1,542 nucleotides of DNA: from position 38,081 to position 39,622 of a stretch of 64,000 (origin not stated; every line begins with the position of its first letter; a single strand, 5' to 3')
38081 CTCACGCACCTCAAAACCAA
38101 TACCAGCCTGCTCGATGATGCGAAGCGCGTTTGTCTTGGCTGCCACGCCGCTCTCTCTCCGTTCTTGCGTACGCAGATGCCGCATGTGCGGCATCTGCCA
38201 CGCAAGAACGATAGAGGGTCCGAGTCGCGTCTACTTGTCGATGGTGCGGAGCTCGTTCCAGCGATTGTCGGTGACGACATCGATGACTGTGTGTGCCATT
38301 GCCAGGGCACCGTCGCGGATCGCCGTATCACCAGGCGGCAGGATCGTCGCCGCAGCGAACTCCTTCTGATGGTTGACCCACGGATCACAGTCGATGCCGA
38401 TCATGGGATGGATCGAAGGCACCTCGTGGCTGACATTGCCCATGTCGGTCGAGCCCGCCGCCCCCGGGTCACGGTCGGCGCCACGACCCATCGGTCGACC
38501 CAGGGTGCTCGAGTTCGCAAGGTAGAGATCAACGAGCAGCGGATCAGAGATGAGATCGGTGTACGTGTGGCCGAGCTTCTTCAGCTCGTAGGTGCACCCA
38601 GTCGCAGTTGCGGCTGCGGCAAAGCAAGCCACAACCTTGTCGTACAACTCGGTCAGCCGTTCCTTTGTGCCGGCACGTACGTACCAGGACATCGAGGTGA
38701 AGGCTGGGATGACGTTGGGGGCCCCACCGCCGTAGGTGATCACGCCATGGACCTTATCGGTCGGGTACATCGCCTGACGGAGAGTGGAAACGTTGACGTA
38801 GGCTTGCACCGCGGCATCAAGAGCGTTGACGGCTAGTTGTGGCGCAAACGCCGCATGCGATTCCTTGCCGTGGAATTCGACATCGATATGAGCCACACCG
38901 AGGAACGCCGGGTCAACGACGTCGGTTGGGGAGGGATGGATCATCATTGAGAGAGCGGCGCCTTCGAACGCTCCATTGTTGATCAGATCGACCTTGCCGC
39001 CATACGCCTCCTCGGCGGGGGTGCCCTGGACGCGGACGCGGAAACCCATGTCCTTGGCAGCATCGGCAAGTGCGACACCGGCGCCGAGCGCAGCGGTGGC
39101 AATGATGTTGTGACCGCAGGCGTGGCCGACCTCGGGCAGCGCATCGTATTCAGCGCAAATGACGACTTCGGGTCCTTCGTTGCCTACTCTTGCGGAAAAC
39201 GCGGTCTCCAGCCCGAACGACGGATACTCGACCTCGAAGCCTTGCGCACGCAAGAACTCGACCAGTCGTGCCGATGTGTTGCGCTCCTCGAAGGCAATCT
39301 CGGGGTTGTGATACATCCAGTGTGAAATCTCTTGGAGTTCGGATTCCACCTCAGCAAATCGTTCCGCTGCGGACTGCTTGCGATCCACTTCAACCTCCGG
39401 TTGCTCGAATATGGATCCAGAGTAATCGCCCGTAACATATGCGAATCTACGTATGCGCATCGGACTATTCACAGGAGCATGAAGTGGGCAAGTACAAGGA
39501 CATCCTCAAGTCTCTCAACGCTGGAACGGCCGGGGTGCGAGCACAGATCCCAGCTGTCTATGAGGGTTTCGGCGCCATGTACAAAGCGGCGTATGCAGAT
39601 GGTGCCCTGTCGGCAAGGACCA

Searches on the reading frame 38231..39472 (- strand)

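Call 60: search_protein_families(library=pfam, proteins=[window:38231-39472:-], max_evalue=0.00001)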
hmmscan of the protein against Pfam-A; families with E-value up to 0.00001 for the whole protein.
window:38231-39472:- (413 aa): 2 families
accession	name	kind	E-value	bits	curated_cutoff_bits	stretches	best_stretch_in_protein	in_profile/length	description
PF07687.19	M20_dimer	-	3.2e-08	33.9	21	1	192-287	5-102/107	Peptidase dimerisation domain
PF01546.33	Peptidase_M20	-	2.8e-06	27.8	24.6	0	109-359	6-175/206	Peptidase family M20/M25/M40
